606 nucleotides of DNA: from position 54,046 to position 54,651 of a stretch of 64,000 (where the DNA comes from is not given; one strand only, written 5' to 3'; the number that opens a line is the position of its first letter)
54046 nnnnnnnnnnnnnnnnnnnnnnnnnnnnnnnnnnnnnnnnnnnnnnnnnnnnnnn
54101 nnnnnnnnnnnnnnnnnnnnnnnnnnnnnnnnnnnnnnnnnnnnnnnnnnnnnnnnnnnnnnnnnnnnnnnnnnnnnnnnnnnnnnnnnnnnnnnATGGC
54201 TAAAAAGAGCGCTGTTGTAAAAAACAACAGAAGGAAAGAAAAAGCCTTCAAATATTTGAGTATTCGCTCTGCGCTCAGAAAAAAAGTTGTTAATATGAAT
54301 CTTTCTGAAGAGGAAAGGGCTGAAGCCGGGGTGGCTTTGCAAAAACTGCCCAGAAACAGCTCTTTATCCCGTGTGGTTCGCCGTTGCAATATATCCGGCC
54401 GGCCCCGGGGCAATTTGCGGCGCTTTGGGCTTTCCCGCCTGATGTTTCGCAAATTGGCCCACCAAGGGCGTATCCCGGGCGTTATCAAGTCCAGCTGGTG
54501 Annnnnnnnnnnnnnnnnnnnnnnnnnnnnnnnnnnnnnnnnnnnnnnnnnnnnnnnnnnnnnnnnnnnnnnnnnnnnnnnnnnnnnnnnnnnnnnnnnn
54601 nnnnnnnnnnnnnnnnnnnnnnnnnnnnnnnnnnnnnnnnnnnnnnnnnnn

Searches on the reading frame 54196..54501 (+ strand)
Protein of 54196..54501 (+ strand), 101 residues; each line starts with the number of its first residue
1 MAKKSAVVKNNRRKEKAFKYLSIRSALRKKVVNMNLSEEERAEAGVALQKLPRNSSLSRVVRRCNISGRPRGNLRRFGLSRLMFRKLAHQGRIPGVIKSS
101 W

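Call 24: search_protein_families(library=pfam, proteins=[window:54196-54501:+])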
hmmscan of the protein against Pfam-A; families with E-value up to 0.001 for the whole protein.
window:54196-54501:+ (101 aa): 1 family
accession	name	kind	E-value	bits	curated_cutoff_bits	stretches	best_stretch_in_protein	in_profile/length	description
PF00253.27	Ribosomal_S14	-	4.5e-24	84.4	27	1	48-100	2-54/54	Ribosomal protein S14p/S29e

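Call 27: find_encoding_contigs(protein=window:54196-54501:+, flank=10000, max_places=10)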
Protein window:54196-54501:+ (101 aa): 2 contigs read that carry it; 1 place shown.
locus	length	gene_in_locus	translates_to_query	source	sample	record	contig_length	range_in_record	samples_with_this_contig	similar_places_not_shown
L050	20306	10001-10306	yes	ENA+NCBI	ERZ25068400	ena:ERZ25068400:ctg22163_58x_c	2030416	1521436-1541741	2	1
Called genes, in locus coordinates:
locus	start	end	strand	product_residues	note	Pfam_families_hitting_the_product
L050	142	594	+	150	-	-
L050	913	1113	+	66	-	-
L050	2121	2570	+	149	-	-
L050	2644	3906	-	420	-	PF13393:tRNA-synt_His, PF00587:tRNA-synt_2b, PF13393:tRNA-synt_His (weak), PF03129:HGTP_anticodon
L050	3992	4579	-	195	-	PF00081:Sod_Fe_N, PF02777:Sod_Fe_C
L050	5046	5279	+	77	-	-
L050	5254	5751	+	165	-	PF27126:NmeDI_C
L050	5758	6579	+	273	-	PF01555:N6_N4_Mtase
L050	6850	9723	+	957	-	PF00023:Ank (faint), PF12796:Ank_2, PF13606:Ank_3 (faint)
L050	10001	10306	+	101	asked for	PF00253:Ribosomal_S14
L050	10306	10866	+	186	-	PF02525:Flavodoxin_2, PF03358:FMN_red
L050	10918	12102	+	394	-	PF13173:AAA_14, PF13635:DUF4143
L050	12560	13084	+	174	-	-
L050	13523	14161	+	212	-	-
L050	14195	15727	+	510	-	-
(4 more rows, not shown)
